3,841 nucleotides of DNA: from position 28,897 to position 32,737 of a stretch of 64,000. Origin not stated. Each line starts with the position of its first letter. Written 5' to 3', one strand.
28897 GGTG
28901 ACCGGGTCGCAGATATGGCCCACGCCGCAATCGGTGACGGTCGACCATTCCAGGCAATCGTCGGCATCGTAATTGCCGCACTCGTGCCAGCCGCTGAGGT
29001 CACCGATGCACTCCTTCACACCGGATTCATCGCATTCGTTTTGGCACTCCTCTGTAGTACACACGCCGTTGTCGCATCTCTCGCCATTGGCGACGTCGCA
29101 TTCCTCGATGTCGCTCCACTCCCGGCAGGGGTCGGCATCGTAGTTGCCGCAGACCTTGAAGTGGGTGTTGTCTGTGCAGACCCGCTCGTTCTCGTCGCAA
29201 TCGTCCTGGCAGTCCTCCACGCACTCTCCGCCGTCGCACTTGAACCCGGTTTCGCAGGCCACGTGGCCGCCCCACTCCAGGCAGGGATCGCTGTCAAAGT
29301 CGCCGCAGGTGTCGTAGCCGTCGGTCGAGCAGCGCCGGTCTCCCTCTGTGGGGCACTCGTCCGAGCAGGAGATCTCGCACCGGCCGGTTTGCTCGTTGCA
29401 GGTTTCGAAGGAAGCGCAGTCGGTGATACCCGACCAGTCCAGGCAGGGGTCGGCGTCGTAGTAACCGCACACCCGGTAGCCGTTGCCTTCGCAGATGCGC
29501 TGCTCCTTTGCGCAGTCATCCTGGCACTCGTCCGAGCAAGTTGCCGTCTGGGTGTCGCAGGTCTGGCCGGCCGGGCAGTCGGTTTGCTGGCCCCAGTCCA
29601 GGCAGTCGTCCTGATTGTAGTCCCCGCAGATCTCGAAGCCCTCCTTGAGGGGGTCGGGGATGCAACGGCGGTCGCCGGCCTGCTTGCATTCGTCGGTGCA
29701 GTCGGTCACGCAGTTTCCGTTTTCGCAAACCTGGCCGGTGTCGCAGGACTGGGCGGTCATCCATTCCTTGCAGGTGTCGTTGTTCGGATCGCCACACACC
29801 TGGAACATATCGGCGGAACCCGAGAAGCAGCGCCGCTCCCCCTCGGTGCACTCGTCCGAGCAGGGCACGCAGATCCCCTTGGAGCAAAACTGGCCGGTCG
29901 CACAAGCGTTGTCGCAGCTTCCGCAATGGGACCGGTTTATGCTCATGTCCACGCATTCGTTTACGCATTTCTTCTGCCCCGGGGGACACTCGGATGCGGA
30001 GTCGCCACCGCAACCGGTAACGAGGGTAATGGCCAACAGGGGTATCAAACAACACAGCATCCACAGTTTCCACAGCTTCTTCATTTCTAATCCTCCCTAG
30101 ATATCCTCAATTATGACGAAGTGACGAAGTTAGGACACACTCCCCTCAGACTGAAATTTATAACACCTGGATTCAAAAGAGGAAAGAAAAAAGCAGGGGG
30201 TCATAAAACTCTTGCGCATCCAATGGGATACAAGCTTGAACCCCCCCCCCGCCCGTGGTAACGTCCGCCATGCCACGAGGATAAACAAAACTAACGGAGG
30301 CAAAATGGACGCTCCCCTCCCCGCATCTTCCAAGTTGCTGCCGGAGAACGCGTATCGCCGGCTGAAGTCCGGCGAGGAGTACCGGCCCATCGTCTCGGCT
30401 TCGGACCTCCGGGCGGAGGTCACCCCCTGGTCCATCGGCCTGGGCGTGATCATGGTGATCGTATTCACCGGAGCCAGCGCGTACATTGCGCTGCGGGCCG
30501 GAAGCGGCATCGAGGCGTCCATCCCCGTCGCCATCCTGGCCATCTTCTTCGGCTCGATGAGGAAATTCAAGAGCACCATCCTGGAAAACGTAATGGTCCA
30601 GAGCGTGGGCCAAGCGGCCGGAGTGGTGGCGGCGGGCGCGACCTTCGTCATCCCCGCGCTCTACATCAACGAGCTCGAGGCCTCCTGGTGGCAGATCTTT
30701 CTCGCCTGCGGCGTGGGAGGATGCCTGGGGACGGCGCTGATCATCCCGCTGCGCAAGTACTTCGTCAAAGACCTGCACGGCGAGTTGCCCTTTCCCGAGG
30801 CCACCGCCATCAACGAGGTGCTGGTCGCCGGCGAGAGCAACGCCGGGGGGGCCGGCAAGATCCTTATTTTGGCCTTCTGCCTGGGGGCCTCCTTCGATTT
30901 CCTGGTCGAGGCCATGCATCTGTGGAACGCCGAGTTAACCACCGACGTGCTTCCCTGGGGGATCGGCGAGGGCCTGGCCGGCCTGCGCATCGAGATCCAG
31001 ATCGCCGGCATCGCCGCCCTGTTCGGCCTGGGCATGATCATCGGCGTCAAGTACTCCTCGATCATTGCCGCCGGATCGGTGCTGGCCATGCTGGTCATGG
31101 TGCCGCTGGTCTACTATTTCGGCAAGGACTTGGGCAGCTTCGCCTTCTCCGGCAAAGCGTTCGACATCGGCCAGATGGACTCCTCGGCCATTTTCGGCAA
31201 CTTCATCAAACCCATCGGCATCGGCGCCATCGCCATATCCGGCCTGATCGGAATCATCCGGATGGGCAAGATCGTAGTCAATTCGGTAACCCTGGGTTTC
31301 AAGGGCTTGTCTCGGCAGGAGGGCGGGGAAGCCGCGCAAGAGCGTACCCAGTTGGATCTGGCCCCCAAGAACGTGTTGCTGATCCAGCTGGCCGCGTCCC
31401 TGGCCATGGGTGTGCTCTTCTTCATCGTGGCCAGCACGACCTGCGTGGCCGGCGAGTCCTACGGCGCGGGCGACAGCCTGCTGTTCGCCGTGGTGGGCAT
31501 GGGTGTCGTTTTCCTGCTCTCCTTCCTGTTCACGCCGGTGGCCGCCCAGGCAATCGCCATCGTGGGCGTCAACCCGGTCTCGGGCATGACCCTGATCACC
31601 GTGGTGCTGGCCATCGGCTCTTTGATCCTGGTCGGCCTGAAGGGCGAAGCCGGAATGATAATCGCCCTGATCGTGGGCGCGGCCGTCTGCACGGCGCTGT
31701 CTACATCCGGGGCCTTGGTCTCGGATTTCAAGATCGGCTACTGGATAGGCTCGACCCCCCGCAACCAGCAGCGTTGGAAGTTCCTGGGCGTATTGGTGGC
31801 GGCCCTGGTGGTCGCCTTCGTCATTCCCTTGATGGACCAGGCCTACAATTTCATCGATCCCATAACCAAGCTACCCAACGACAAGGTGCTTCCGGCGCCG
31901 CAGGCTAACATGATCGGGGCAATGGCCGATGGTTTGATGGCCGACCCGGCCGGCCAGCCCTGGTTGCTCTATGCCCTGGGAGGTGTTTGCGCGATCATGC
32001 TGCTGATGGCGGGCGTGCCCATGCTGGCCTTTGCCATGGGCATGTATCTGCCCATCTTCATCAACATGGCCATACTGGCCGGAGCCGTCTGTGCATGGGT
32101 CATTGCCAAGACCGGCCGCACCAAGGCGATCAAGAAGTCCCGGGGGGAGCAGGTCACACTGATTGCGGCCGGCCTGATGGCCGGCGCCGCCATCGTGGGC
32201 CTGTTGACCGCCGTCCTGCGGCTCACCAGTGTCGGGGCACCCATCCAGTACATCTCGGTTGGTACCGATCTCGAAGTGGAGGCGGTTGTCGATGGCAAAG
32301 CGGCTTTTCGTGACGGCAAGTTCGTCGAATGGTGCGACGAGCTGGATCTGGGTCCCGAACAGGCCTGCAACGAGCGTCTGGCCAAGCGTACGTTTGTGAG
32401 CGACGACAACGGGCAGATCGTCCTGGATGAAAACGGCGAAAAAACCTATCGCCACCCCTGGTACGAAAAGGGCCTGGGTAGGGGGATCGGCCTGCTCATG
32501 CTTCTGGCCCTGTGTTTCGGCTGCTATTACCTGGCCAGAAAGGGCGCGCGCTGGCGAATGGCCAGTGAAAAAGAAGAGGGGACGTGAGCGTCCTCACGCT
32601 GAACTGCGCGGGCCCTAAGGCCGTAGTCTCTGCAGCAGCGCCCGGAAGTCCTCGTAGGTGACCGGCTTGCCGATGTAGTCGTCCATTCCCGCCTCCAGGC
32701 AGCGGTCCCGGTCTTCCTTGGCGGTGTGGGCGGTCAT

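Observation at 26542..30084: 1180-aa lipoprotein with about 11 tandem copies of a roughly 52-residue six-cysteine repeat, plus LTD and PQQ-propeller domains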

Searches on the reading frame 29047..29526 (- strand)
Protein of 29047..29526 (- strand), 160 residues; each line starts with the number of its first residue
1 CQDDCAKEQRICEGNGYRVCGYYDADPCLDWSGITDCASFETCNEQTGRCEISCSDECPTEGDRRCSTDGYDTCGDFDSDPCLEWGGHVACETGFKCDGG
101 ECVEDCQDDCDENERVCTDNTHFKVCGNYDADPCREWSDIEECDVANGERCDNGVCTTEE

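Call 22: search_solved_structures(query=A1, max_evalue=10, show_alignments=2)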
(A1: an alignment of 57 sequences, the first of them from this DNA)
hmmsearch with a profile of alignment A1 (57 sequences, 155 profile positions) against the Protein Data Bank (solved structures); distinct sequences matched with E-value up to 10: 2.
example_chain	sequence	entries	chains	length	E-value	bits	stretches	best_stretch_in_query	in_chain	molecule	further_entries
9y10_A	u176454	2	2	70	0.45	13.5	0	129-149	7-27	C3H1-type domain-containing protein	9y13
1klx_A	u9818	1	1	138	0.49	13.4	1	61-117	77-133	Cysteine Rich Protein B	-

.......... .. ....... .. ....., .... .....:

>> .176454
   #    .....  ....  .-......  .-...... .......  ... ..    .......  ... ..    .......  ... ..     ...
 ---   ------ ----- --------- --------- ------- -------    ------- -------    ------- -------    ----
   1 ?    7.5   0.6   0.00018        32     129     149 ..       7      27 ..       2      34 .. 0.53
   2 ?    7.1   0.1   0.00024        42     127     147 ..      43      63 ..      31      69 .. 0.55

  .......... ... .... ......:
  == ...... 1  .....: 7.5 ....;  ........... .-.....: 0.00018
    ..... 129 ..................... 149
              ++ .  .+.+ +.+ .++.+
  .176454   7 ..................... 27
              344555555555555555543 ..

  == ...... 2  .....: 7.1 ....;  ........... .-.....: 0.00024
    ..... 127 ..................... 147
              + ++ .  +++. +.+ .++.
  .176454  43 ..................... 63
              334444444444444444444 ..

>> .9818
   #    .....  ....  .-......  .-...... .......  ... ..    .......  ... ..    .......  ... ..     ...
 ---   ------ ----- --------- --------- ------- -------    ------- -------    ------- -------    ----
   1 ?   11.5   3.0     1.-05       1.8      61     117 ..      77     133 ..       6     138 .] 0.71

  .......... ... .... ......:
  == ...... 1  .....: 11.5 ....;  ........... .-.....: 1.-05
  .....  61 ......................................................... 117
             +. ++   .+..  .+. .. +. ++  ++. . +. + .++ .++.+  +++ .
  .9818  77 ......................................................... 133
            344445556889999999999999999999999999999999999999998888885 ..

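Call 27: predict_structure(alignment_id=A1)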
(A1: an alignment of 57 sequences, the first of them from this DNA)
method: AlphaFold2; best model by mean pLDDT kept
length: 160 residues; sequences in the alignment: 57
mean_pLDDT: 94.9   pTM: 0.63
mean pLDDT of the five models: 94.9, 94.6, 94.2, 93.7, 93.6
residues with pLDDT >= 90: 142; 70-90: 18; 50-70: 0; < 50: 0
segments of 3 or more residues with pLDDT < 50: none
pLDDT, mean of each block of 10 residues (from residue 1): 94 98 96 96 97 92 97 96 96 95 88 97 96 91 97 93
secondary structure, 60 per line:
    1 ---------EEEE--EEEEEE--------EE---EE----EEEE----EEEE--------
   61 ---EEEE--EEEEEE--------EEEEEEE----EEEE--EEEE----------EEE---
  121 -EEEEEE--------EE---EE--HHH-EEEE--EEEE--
elements in order: E10-13 E16-21 E41-44 E49-52 E64-67 E70-75 E84-90 E95-98 E101-104 E115-117 E122-127 E149-152 E155-158

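Call 30: fold_search(model_id=the predicted structure, library=pdb)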
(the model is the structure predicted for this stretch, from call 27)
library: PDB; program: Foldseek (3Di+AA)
matches with E <= 10: 76; with E <= 0.001: 0
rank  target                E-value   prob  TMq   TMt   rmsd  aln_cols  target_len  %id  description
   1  10ft_B                3.4e-01  0.08  0.15  0.13  31.6       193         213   15  Cryo-EM structure of receptor tyrosine kinase ROS1 in complex with NELL2 (released 2026-02-25)
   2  7fh1_A                3.8e-01  0.23  0.19  0.05  18.8       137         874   12  Structure of the human Meckelin (released 2021-12-01)
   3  2mfk_MODEL_1_A        8.8e-01  0.82  0.24  0.50  12.0        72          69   14  NMR solution structure of chitin-binding domain from dust mite group XII allergen Blo t 12 (released 2014-11-19)
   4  1z1y_B                1.3e+00  0.05  0.15  0.14  32.9       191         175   15  Crystal structure of Methylated Pvs25, an ookinete protein from Plasmodium vivax (released 2005-12-06)
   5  9l0d_C                1.7e+00  0.04  0.12  0.04  23.2       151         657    7  Cryo-EM structure of the human MON1A/CCZ1/C18orf8 complex (released 2025-03-19)
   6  8yx9_K                1.9e+00  0.06  0.18  0.19  13.9       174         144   11  CD40 in complex with Dacetuzumab Fab (released 2024-05-08)
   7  6phd_C                2.0e+00  0.06  0.16  0.16  29.0       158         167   14  Pfs25 in complex with the human transmission blocking antibody 2586 (released 2019-10-02)
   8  5dmj_F                2.2e+00  0.05  0.17  0.17  16.9       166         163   15  Structure of the extracellular domain of the CD40 in complex with 3H56-5 DAB (released 2016-06-01)
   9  6phc_E                2.4e+00  0.04  0.14  0.14  29.2       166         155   13  Pfs25 in complex with the human transmission blocking antibody 2544 (released 2019-10-02)
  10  8e1z_A                2.4e+00  0.03  0.16  0.16  31.3       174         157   18  Crystal structure of Plasmodium falciparum ookinete surface antigen Pfs28 (released 2022-11-30)
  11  3me2_R                2.5e+00  0.05  0.18  0.18  15.8       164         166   11  Crystal structure of mouse RANKL-RANK complex (released 2010-06-02)
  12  9p8x_A                2.8e+00  0.05  0.13  0.16  16.2       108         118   14  Crystal structure of GITR in complex with ligand-non-competitive Ab#1 Fab fragment (released 2025-12-31)
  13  8ezm_A                2.9e+00  0.04  0.15  0.14  28.6       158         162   12  Pfs25 in complex with transmission-reducing antibody AS01-63 (released 2023-08-16)
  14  7f9w_A                2.9e+00  0.03  0.14  0.20  19.0       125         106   13  CD25 in complex with Fab (released 2022-01-12)
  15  2xrd                  2.9e+00  0.02  0.16  0.13  14.5       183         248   11  Structure of the N-terminal four domains of the complement regulator Rat Crry (released 2011-06-22)
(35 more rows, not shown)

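Call 32: search_protein_representatives(alignment_id=A1)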
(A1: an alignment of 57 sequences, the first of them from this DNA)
Query: 57 sequences, 155 profile positions. Proteins with E-value up to 0.001 (for the whole library): 2595; up to 1e-10: 1333; up to 1e-30: 482. The best 150 are listed.
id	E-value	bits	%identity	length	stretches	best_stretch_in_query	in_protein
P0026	1.9e-285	950.3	-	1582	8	1-154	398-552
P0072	2.3e-274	914.2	-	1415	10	1-153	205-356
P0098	1.8e-260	869.1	-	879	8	1-154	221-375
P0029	9.9e-245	818.0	-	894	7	1-153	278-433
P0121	6.4e-239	799.1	-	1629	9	1-154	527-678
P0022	2.4e-238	797.3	-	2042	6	1-154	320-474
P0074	3.9e-236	790.1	-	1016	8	1-154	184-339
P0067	4.0e-225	754.3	-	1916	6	1-154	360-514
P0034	1.6e-211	710.1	-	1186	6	1-154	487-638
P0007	8.2e-210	704.6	-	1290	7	1-154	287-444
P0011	5.2e-199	669.5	-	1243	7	1-154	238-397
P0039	4.3e-194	653.5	-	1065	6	1-153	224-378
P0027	8.3e-184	620.1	-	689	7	1-154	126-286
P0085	3.9e-174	588.7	-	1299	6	1-153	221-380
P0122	2.5e-172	582.8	-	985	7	1-142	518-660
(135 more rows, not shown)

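Call 64: fold_search(model_id=the predicted structure, library=viral)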
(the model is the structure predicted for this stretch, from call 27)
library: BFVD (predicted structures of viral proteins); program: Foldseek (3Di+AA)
matches with E <= 10: 123; with E <= 0.001: 0
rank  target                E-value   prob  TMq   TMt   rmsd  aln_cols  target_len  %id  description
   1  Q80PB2                1.4e-02  0.93  0.27  0.13  11.5       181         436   16  Orf1 (Fragment) [Spodoptera litura multicapsid nucleopolyhedrovirus]
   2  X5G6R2                2.4e-02  0.89  0.24  0.08  21.9       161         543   15  VP91 [Nilaparvata lugens endogenous nudivirus]
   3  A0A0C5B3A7            8.9e-02  0.85  0.23  0.23  10.4       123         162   13  Chit-2c [Spodoptera frugiperda granulovirus]
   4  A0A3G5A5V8            1.1e-01  0.25  0.17  0.06  17.6       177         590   13  Uncharacterized protein [Harvfovirus sp.]
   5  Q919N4                1.3e-01  0.54  0.25  0.07  15.9       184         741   14  CUN035 putative p91 capsid virion protein, similar to AcMNPV ORF83 [Culex nigripalpus nucleopolyhedrovirus (isolate Florida/1997)]
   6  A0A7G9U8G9            1.4e-01  0.33  0.21  0.10  15.8       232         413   14  Capsid associated protein [Spilarctia obliqua nucleopolyhedrovirus]
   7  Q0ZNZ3                2.2e-01  0.35  0.25  0.08  12.9       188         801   14  Viral capsid associated protein 91 [Neodiprion abietis nucleopolyhedrovirus]
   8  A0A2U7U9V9            2.2e-01  0.20  0.15  0.07  17.9       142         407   15  Uncharacterized protein [Pandoravirus quercus]
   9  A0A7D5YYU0            2.4e-01  0.44  0.27  0.09  11.8       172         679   13  (no name in the UniProt tables at hand)
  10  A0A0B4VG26            3.3e-01  0.18  0.20  0.06  21.9       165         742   15  VP91/95 [Tipula oleracea nudivirus]
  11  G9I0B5                3.9e-01  0.25  0.24  0.07  19.5       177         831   15  Vp91 capsid protein [Helicoverpa zea nudivirus 2]
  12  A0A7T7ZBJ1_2          3.9e-01  0.12  0.14  0.04  22.1       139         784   12  (no name in the UniProt tables at hand)
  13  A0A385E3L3            5.1e-01  0.04  0.11  0.06  19.5       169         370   14  (no name in the UniProt tables at hand)
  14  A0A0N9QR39            5.3e-01  0.07  0.13  0.16  26.5       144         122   11  Sortilin N-terminal domain-containing protein [Chrysochromulina ericina virus CeV-01B]
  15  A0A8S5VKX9            8.1e-01  0.06  0.15  0.08  14.4       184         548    8  (no name in the UniProt tables at hand)
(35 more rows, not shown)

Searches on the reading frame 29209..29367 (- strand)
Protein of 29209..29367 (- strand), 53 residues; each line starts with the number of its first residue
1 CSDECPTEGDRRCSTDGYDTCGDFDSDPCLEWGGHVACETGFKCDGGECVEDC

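Call 25: search_protein_families(library=pfam, proteins=[window:29209-29367:-], max_evalue=10)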
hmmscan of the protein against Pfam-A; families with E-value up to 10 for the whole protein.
seq(53 aa): 0 families

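Call 26: search_protein_families(library=ncbifam, proteins=[window:29209-29367:-], max_evalue=10)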
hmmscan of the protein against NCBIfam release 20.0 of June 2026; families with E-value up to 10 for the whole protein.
seq(53 aa): 0 families

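Call 76: search_solved_structures(query=A3, max_evalue=10)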
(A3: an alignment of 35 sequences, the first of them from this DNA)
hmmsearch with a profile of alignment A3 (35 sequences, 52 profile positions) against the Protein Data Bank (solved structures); distinct sequences matched with E-value up to 10: 1.
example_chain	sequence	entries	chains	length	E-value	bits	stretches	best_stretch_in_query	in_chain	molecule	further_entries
9y10_A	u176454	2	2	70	0.014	19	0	24-45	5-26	C3H1-type domain-containing protein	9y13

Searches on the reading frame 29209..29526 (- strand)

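Call 25: search_protein_families(library=pfam, proteins=[window:29209-29526:-], max_evalue=10)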
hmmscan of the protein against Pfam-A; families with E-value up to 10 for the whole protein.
seq(106 aa): 1 family
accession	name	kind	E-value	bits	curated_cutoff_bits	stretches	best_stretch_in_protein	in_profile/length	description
PF00734.23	CBM_1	-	0.27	11.6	20.6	1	30-46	9-25/29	Fungal cellulose binding domain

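Call 26: search_protein_families(library=ncbifam, proteins=[window:29209-29526:-], max_evalue=10)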
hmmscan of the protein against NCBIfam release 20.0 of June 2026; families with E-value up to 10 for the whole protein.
seq(106 aa): 0 families

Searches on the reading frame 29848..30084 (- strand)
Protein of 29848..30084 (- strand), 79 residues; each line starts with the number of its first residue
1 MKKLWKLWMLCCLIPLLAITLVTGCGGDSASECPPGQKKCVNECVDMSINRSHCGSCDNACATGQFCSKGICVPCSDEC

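Call 25: search_protein_families(library=pfam, proteins=[window:29848-30084:-], max_evalue=10)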
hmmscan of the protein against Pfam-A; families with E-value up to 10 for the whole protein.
seq(79 aa): 1 family
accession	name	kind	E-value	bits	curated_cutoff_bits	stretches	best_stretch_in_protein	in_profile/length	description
PF04885.19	Stig1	-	3.1e-07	31.2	24.1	1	26-72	36-82/85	Stigma-specific STIG1-like protein family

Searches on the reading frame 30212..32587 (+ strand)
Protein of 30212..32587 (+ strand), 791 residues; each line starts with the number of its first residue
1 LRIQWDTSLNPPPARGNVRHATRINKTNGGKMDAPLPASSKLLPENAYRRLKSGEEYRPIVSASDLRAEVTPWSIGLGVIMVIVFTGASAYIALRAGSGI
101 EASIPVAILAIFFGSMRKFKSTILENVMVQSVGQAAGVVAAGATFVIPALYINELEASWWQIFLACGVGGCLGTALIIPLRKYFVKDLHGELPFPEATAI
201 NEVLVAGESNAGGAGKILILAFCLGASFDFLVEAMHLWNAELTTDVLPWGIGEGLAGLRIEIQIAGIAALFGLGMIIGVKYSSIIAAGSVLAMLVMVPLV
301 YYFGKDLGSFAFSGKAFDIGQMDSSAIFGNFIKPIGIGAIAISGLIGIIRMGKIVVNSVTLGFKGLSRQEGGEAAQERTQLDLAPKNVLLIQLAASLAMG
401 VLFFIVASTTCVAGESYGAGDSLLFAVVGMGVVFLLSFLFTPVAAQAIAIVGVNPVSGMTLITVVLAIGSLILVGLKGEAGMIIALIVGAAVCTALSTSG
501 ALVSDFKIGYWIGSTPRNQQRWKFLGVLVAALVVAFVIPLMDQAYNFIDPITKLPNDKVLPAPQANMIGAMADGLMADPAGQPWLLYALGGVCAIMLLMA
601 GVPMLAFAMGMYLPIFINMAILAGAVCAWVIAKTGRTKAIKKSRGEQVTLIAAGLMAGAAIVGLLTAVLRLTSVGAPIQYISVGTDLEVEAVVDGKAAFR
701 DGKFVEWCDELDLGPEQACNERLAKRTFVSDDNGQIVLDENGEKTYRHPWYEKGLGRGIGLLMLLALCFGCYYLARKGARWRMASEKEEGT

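Call 11: search_protein_families(library=pfam, proteins=[window:30212-32587:+], max_evalue=0.001)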
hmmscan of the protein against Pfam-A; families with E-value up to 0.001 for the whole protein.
window:30212-32587:+ (791 aa): 1 family
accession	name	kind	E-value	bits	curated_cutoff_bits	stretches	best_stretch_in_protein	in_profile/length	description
PF03169.20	OPT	-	1.1e-84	285.8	25.8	1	69-669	1-622/623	OPT oligopeptide transporter protein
